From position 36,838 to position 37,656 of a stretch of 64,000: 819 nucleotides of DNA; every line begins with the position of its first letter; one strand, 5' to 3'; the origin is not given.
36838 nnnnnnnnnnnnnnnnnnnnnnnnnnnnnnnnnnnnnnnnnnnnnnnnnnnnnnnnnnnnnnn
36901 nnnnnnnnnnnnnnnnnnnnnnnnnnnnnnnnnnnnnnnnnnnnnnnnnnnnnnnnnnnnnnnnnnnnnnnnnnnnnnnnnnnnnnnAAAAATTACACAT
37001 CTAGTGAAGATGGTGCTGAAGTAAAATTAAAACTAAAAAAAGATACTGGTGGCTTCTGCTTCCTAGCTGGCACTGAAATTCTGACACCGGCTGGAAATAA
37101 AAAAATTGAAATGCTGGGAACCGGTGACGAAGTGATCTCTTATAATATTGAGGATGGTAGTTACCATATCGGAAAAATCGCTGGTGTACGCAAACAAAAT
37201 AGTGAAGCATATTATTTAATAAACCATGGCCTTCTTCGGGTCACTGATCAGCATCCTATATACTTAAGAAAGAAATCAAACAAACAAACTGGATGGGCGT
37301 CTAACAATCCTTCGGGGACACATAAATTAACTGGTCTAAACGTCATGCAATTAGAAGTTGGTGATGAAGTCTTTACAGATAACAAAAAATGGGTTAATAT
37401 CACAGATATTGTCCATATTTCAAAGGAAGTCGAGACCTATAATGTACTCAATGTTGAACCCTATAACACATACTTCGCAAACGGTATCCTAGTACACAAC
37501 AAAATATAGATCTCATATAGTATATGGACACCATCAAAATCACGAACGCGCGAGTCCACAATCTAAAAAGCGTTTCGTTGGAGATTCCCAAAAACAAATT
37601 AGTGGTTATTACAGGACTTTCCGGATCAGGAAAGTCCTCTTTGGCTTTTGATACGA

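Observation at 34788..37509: DsbA partner plus secreted Cys-rich pilin-like protein ending in a complete C-terminal Hint domain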

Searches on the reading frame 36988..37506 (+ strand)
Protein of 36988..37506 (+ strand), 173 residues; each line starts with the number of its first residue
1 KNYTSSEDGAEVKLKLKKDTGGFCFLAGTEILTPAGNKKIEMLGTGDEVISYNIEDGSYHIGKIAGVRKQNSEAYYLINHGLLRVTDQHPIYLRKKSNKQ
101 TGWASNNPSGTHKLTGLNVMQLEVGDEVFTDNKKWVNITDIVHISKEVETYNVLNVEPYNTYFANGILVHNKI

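Call 12: find_homologous_proteins(query=window:36988-37506:+, max_evalue=0.01)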
Query seq(173 aa) (173 aa): 3 proteins with E <= 0.01 among 21 candidates.
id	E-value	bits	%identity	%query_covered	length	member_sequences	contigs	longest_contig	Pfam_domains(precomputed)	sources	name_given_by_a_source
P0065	6.4e-16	76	33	87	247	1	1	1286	PF07591.16,PF14623.12,PF05203.22,PF01079.26,PF08517.18,PF14890.12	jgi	jgi:intein/homing endonuclease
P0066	1.2e-13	69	38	86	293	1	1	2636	PF14623.12,PF05203.22,PF01079.26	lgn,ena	-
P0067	1.0e-5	43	33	82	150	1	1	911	PF07591.16,PF13403.12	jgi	-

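Call 21: search_solved_structures(query=window:37039-37506:+, max_evalue=1, show_alignments=3)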
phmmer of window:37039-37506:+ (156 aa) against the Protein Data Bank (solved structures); distinct sequences matched with E-value up to 1: 7.
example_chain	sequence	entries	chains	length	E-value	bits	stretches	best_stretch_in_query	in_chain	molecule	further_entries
2lwy_A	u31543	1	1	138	5.8e-05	26.1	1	7-81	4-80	BACTERIAL INTEIN-LIKE DOMAIN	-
6y75_B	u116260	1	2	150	0.00016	24.6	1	5-153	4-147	NAD(P)(+)--arginine ADP-ribosyltransferase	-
6tmm_BBB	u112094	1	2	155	0.00017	24.6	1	5-153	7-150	NAD(P)(+)--arginine ADP-ribosyltransferase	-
6y75_A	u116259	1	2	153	0.00017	24.6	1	5-153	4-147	NAD(P)(+)--arginine ADP-ribosyltransferase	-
6tmm_AAA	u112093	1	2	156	0.00017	24.5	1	5-153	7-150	NAD(P)(+)--arginine ADP-ribosyltransferase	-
6zgq_A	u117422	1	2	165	0.16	14.9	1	8-42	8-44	AceL NrdHF-1-1 Intein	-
9qq7_A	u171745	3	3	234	0.33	13.9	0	116-148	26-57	Relaxase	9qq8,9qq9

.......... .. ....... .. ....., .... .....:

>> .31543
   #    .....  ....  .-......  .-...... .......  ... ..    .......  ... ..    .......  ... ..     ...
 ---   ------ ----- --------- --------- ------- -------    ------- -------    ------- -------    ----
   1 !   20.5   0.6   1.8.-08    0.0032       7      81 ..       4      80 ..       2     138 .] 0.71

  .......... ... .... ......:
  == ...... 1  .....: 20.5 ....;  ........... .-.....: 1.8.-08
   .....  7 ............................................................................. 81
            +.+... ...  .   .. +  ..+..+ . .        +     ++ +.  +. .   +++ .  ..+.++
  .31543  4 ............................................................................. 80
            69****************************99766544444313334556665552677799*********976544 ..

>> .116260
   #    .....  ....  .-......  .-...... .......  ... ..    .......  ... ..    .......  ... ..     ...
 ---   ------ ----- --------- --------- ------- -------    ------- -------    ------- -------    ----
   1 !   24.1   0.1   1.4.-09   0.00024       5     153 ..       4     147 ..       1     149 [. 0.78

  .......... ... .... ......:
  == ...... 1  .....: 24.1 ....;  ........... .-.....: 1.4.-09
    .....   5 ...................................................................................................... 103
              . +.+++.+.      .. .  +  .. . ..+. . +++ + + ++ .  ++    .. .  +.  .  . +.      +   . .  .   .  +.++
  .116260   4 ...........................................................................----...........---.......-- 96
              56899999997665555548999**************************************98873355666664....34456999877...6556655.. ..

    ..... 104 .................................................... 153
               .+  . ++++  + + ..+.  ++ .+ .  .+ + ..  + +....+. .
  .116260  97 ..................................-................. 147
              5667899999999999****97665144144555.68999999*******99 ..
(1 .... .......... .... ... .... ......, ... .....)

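Call 33: find_homologous_proteins(query=A2, max_evalue=0.001)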
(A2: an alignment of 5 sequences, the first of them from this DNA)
Query A2 (5 sequences) (153 aa, profile of the alignment): 165 proteins with E <= 0.001 among 5401 candidates; the best 120 are listed.
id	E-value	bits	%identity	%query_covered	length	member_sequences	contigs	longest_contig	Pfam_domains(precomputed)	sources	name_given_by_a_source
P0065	1.3e-70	254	33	98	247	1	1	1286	PF07591.16,PF14623.12,PF05203.22,PF01079.26,PF08517.18,PF14890.12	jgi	jgi:intein/homing endonuclease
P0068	6.5e-59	216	34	99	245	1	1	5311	PF07591.16,PF14623.12,PF05203.22,PF01079.26,PF08517.18,PF14890.12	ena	-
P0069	3.1e-58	214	37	97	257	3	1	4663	PF07591.16,PF05203.22,PF01079.26,PF08517.18,PF14890.12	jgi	jgi:intein/homing endonuclease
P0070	5.4e-55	203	35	97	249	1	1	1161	PF07591.16,PF05203.22,PF01079.26,PF08517.18,PF14890.12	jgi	jgi:intein/homing endonuclease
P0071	2.3e-52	195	34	99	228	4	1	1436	PF07591.16,PF14623.12,PF05203.22,PF01079.26,PF08517.18,PF14890.12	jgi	jgi:intein/homing endonuclease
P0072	1.7e-50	189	35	99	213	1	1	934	PF07591.16,PF05203.22,PF01079.26,PF08517.18,PF14890.12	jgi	jgi:intein/homing endonuclease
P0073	5.9e-45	171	36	98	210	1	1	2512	PF07591.16,PF05203.22,PF01079.26,PF08517.18,PF14890.12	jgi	-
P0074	9.5e-42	160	31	98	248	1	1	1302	PF07591.16,PF05203.22,PF01079.26,PF08517.18,PF14890.12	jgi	jgi:intein/homing endonuclease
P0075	3.1e-41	159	33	98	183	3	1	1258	PF07591.16,PF05203.22,PF01079.26,PF08517.18,PF14890.12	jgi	jgi:intein/homing endonuclease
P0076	3.7e-41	159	34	98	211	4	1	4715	PF07591.16,PF01079.26,PF08517.18,PF14890.12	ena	-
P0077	5.5e-40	155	35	97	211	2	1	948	PF07591.16,PF01079.26,PF08517.18,PF14890.12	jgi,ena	-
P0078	5.0e-39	152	34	99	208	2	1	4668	PF07591.16,PF08517.18,PF14890.12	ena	-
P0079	5.0e-39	152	28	97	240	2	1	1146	PF07591.16,PF14623.12,PF05203.22,PF01079.26,PF08517.18,PF14890.12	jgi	jgi:intein/homing endonuclease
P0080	9.3e-39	151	33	97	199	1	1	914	PF07591.16,PF08517.18,PF14890.12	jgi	jgi:intein/homing endonuclease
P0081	1.3e-37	147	34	97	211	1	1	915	PF07591.16,PF13403.12,PF08517.18,PF14890.12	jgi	jgi:intein/homing endonuclease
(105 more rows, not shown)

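Call 36: search_protein_representatives(protein=window:37039-37506:+)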
Query: 156 residues. Proteins with E-value up to 0.001 (for the whole library): 4254; up to 1e-10: 761; up to 1e-30: 52. The best 150 are listed.
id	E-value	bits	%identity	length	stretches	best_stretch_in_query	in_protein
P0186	9.6e-116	399.0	35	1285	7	7-155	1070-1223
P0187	6.1e-92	321.7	39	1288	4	7-155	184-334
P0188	1.9e-62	225.9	35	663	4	4-155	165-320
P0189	3.0e-61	222.0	37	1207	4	6-154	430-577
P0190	1.3e-60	219.9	32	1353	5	5-155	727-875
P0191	3.6e-60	218.5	41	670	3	5-155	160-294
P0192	8.6e-60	217.2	34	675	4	5-155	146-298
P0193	1.7e-57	209.8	37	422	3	7-155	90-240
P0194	8.7e-51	188.0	39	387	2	7-155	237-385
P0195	1.3e-50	187.5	36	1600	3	7-152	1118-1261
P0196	3.4e-49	182.8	42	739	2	3-155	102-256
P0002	5.2e-48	179.0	55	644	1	3-155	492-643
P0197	6.6e-48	178.6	38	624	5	7-155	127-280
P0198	6.4e-47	175.4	37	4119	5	6-155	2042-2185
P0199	1.0e-45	171.5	40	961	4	6-155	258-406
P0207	2.3e-39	150.9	36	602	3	2-156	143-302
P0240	3.1e-29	118.0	45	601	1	2-155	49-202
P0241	7.3e-29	116.8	44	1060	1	4-155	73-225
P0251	2.1e-27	112.0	38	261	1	4-156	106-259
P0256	9.2e-27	109.9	38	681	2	7-155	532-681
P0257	9.9e-27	109.9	46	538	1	4-155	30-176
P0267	4.6e-25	104.4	45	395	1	4-155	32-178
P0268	7.3e-25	103.8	47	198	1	6-156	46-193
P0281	4.8e-24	101.1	34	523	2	4-155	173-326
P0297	3.5e-23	98.3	34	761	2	6-155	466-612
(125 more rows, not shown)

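Call 45: find_related_loci(query=A2, collection=genome_contigs, flank=4000)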
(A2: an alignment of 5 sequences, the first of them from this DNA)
Query A2 (153 aa) in genome_contigs; peptide patterns used: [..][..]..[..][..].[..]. (x = any residue, [..] = any of these).
323 stretches matched a pattern; 136 encode a relative of the query (tblastn E <= 1e-3); the best 80 are kept; 78 distinct loci.
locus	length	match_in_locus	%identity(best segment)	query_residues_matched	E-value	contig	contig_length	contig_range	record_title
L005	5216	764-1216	55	1-152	4e-54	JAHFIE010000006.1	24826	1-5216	MAG: Candidatus Magasanikiibacteriota bacterium isolate nzgw355 NODE_1164_length_24827_cov_3.387072, whole genome shotgu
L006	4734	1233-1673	40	4-152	3e-30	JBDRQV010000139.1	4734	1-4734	MAG: Nanoarchaeota archaeon isolate MEGAHIT-group-2.61 k141_821427, whole genome shotgun sequence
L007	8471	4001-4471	39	1-152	1e-29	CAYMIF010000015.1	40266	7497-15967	MAG TPA_asm: uncultured Methanosarcinales archaeon isolate SRP141376_co4_74 genome assembly, contig: NODE_1743_length_40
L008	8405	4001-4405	34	2-152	2e-24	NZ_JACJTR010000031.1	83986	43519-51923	Nostoc sp. FACHB-892 contig31, whole genome shotgun sequence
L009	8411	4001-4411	37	15-152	5e-24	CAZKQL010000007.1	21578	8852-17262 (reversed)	MAG TPA_asm: uncultured Gammaproteobacteria bacterium isolate SRP090828_co3_39 genome assembly, contig: NODE_366_length_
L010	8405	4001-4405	34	2-152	2e-23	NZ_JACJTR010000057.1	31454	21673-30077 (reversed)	Nostoc sp. FACHB-892 contig57, whole genome shotgun sequence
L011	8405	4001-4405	34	2-152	4e-23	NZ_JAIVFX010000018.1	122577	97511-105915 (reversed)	Nostoc sp. XA010 NODE_18_length_122577_cov_102.438318, whole genome shotgun sequence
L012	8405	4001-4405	34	2-152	7e-23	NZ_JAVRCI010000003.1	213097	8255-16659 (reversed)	MAG: Nostoc sp. DedQUE12b contig_3, whole genome shotgun sequence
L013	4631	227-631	34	2-152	1e-22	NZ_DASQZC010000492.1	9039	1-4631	MAG: Nostoc sp. isolate SMAG_U11081 k141_243969, whole genome shotgun sequence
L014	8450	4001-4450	34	4-152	1e-21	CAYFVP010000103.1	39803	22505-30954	MAG TPA_asm: uncultured Thermoplasmatales archaeon isolate ERP108616_co1_160 genome assembly, contig: k119_1232169, whol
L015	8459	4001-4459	37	4-152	1e-21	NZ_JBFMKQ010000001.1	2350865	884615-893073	Aquimarina sp. 2304DJ70-9 2304DJ70-9_1, whole genome shotgun sequence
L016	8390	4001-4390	36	1-152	9e-21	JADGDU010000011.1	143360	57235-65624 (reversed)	MAG: Candidatus Krumholzibacteriia bacterium isolate BB18 NODE_11_length_143360_cov_5.987556, whole genome shotgun seque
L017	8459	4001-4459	37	4-152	8e-21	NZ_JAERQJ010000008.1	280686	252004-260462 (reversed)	Aquimarina mytili strain KCTC 23302 scaffold8-size280686, whole genome shotgun sequence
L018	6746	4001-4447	33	1-152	8e-21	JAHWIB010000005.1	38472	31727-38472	MAG: Candidatus Woesearchaeota archaeon isolate Yap200.bin9.104 contig_2448, whole genome shotgun sequence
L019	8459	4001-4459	35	2-152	1e-19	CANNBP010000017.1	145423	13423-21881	uncultured Aquimarina sp. isolate 187-3Z.fasta genome assembly, contig: NODE_17, whole genome shotgun sequence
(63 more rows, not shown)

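Call 47: predict_structure(alignment_id=A3)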
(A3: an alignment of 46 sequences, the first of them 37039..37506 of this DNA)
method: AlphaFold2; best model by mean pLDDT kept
length: 156 residues; sequences in the alignment: 46
mean_pLDDT: 94.5   pTM: 0.89
mean pLDDT of the five models: 94.5, 94.1, 93.8, 93.7, 93.4
residues with pLDDT >= 90: 144; 70-90: 6; 50-70: 4; < 50: 2
segments of 3 or more residues with pLDDT < 50: none
pLDDT, mean of each block of 10 residues (from residue 1): 73 98 97 97 96 95 96 96 97 93 97 98 98 93 97 86
secondary structure, 60 per line:
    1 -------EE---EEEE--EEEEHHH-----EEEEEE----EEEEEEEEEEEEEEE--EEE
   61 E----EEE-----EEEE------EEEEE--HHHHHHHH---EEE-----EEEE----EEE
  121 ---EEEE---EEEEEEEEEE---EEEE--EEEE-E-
elements in order: E13-16 E19-22 E31-36 E41-55 E58-61 E66-68 E74-77 E84-88 H91-98 E102-104 E110-113 E118-120 E124-127 E131-140 E144-147 E150-153

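Call 50: fold_search(model_id=the predicted structure, library=pdb)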
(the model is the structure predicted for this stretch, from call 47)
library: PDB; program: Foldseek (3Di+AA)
matches with E <= 10: 312; with E <= 0.001: 65
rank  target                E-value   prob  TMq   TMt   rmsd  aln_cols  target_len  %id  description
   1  6y75_A                2.9e-12  1.00  0.83  0.84   2.4       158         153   25  BIL2 domain from T.thermophila BUBL1 locus (C1A-N143A) (released 2021-02-03)
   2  6y75_B                8.6e-12  1.00  0.82  0.85   2.7       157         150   25  BIL2 domain from T.thermophila BUBL1 locus (C1A-N143A) (released 2021-02-03)
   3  6tmm_BBB              1.5e-11  1.00  0.80  0.80   2.8       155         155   26  BIL2 domain from T.thermophila BUBL1 locus (C1A-N143A) (released 2020-12-16)
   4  6tmm_AAA              2.6e-11  1.00  0.79  0.79   3.0       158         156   25  BIL2 domain from T.thermophila BUBL1 locus (C1A-N143A) (released 2020-12-16)
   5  2lwy_MODEL_1_A        9.4e-10  1.00  0.76  0.86   2.0       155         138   24  Solution Structure of Bacterial Intein-Like domain from Clostridium thermocellum (released 2013-05-08)
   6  6rpq                  1.4e-07  1.00  0.72  0.47   4.1       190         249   17  Crystal structure of PhoCDC21-1 intein (released 2019-08-14)
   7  6frh_A                3.4e-07  1.00  0.72  0.70   2.8       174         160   15  Crystal structure of Ssp DnaB Mini-Intein variant M86 (released 2019-01-30)
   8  1mi8                  3.5e-07  1.00  0.72  0.79   2.7       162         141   15  2.0 Angstrom crystal structure of a DnaB intein from Synechocystis sp. PCC 6803 (released 2003-08-19)
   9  6frh_B                4.9e-07  1.00  0.67  0.70   4.7       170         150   15  Crystal structure of Ssp DnaB Mini-Intein variant M86 (released 2019-01-30)
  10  8ubs_A                1.0e-06  1.00  0.68  0.71   4.4       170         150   21  Crystal structure of NrdJ-1 split intein fusion (released 2024-10-09)
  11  6qaz                  1.2e-06  1.00  0.70  0.84   2.9       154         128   23  Crystal structure of gp41-1 intein (released 2019-11-13)
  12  6rpp                  1.3e-06  1.00  0.69  0.64   4.3       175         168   19  Crystal structure of PabCDC21-1 intein (released 2019-08-14)
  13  6frg                  1.5e-06  1.00  0.70  0.69   4.6       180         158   14  Crystal structure of G-1F mutant of Ssp DnaB Mini-Intein variant M86 (released 2019-01-30)
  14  9hth_B                1.8e-06  1.00  0.68  0.62   4.2       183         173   15  Crystal structure of the fused, cysteine-less Aes123 PolB1 split intein (with S1A, N159A mutations) (released 2025-05-07)
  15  6riz                  1.9e-06  1.00  0.70  0.85   2.7       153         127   22  Crystal structure of gp41-1 intein (C1A, F65W, D107C) (released 2020-04-29)
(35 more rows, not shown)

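Call 68: search_protein_families(library=pfam, proteins=[P0257, P0240, P0241, P0267, P0268, P0251, P0256, P0297, P0281, P0207], max_evalue=0.001)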
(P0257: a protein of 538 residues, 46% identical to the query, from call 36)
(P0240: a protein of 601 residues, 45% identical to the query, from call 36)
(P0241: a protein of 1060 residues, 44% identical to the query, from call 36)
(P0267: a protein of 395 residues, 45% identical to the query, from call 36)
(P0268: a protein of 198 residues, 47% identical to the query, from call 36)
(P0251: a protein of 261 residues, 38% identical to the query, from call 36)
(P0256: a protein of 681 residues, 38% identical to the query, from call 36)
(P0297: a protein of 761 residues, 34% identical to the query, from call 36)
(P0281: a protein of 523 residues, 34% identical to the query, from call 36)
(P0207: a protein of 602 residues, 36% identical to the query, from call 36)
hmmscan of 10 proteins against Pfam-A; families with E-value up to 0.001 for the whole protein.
P0257 (538 aa): 4 families
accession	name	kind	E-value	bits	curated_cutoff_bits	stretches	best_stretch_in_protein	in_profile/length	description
PF08517.17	AXH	-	2e-06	28.7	33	1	34-131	1-109/116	Ataxin-1 and HBP1 module (AXH)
PF07591.16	PT-HINT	-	3.2e-06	27.9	27.7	1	48-175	9-129/137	Pretoxin HINT domain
PF01079.26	Hint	-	0.00014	21.9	29.7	1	31-106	11-91/213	Hint module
PF14623.11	Vint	-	0.00029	21.1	27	0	32-108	1-71/166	Hint-domain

P0240 (601 aa): 3 families
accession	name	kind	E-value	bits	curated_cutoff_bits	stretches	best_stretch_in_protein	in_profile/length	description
PF01079.26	Hint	-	8.8e-07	29.2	29.7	1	53-126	12-90/213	Hint module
PF07591.16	PT-HINT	-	6.5e-05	23.6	27.7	0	67-201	7-136/137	Pretoxin HINT domain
PF08517.17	AXH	-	0.00028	21.8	33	0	55-158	1-110/116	Ataxin-1 and HBP1 module (AXH)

P0241 (1060 aa): 4 families
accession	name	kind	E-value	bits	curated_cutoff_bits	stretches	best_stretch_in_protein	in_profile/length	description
PF08517.17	AXH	-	5.6e-07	30.5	33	1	77-184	1-114/116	Ataxin-1 and HBP1 module (AXH)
PF25788.1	Ig_Rha78A_N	-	4.1e-06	27.4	27.4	0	901-942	63-100/105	Rha78A-like, N-terminal immunoglobulin domain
PF01079.26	Hint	-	7.8e-06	26.1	29.7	1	73-111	10-47/213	Hint module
PF05203.21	Hom_end_hint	-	2.7e-05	24.7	32.1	1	76-106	1-31/228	Hom_end-associated Hint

P0267 (395 aa): 1 family
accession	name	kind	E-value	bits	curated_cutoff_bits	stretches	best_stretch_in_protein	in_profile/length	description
PF13403.11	Hint_2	-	5e-06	27.4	28.4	1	34-71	1-38/147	Hint domain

P0268 (198 aa): 6 families
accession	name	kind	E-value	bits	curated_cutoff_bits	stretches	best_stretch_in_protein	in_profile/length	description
PF07591.16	PT-HINT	-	1.2e-11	45.4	27.7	1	56-191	4-136/137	Pretoxin HINT domain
PF08517.17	AXH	-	7.6e-09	36.5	33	1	48-150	1-112/116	Ataxin-1 and HBP1 module (AXH)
PF01079.26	Hint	-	5e-08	33.2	29.7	1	45-168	11-135/213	Hint module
PF14890.11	Intein_splicing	-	2.4e-07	31.1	35.8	1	69-191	19-155/155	Intein splicing domain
PF13403.11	Hint_2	-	0.00024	22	28.4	0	47-77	2-31/147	Hint domain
PF14623.11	Vint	-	0.00053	20.3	27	1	46-126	1-72/166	Hint-domain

P0251 (261 aa): 4 families
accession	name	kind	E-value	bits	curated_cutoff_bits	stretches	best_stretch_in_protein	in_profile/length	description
PF14890.11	Intein_splicing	-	1.1e-05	25.7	35.8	1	122-257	8-155/155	Intein splicing domain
PF07591.16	PT-HINT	-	2.9e-05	24.8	27.7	0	119-179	5-72/137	Pretoxin HINT domain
PF01079.26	Hint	-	3e-05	24.1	29.7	1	106-147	10-51/213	Hint module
PF08517.17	AXH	-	0.00019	22.3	33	0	110-196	1-95/116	Ataxin-1 and HBP1 module (AXH)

P0256 (681 aa): 7 families
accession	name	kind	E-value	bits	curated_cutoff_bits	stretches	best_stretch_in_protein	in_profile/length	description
PF07591.16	PT-HINT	-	1.8e-20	74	27.7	1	413-530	8-136/137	Pretoxin HINT domain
PF05203.21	Hom_end_hint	-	3.9e-14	53.6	32.1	2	399-433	1-35/228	Hom_end-associated Hint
PF14890.11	Intein_splicing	-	3.9e-13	49.9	35.8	1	406-488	1-92/155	Intein splicing domain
PF01079.26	Hint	-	2e-11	44.3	29.7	2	396-473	10-89/213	Hint module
PF14623.11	Vint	-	1.8e-09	38.1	27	1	399-500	2-94/166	Hint-domain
PF13403.11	Hint_2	-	2.8e-06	28.2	28.4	0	532-564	2-33/147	Hint domain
PF08517.17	AXH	-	3.7e-05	24.7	33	0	400-473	1-82/116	Ataxin-1 and HBP1 module (AXH)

P0297 (761 aa): 7 families
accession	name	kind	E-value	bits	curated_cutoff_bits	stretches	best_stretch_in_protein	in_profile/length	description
PF08517.17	AXH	-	1.7e-23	83.8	33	2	468-571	1-114/116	Ataxin-1 and HBP1 module (AXH)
PF07591.16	PT-HINT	-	6.6e-17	62.5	27.7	2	474-611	2-136/137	Pretoxin HINT domain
PF14890.11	Intein_splicing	-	5.9e-15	55.8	35.8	2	724-760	119-155/155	Intein splicing domain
PF01079.26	Hint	-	9.5e-10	38.9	29.7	1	611-688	11-90/213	Hint module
PF13403.11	Hint_2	-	4e-08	34.2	28.4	0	466-499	1-34/147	Hint domain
PF14623.11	Vint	-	6.1e-05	23.3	27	0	613-688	2-68/166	Hint-domain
PF05203.21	Hom_end_hint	-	0.00052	20.5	32.1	0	613-641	1-29/228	Hom_end-associated Hint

P0281 (523 aa): 7 families
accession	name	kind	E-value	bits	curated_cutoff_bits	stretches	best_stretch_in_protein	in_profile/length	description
PF05203.21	Hom_end_hint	-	2.9e-12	47.5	32.1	2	176-207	1-32/228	Hom_end-associated Hint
PF08517.17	AXH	-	1e-09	39.3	33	1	177-283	1-112/116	Ataxin-1 and HBP1 module (AXH)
PF01079.26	Hint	-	1.5e-09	38.2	29.7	1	173-285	10-117/213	Hint module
PF13403.11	Hint_2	-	3.4e-05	24.7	28.4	0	176-208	2-33/147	Hint domain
PF14890.11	Intein_splicing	-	3.8e-05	24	35.8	0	183-325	1-155/155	Intein splicing domain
PF07591.16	PT-HINT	-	0.00013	22.7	27.7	0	189-325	7-136/137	Pretoxin HINT domain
PF14623.11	Vint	-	0.00024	21.4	27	0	175-249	1-66/166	Hint-domain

P0207 (602 aa): 7 families
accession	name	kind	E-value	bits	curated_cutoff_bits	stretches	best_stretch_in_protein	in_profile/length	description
PF07591.16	PT-HINT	-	6.3e-25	88.5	27.7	1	484-599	7-136/137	Pretoxin HINT domain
PF14890.11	Intein_splicing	-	1e-23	84.3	35.8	4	323-462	1-155/155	Intein splicing domain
PF14623.11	Vint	-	1.1e-19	71.3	27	2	470-546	1-71/166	Hint-domain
PF08517.17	AXH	-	1.5e-19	71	33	2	149-242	1-98/116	Ataxin-1 and HBP1 module (AXH)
PF01079.26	Hint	-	1.9e-18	67.3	29.7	2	315-435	12-134/213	Hint module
PF05203.21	Hom_end_hint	-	8.3e-18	65.6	32.1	2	148-174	1-27/228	Hom_end-associated Hint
PF13403.11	Hint_2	-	2.2e-08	35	28.4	0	148-180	2-33/147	Hint domain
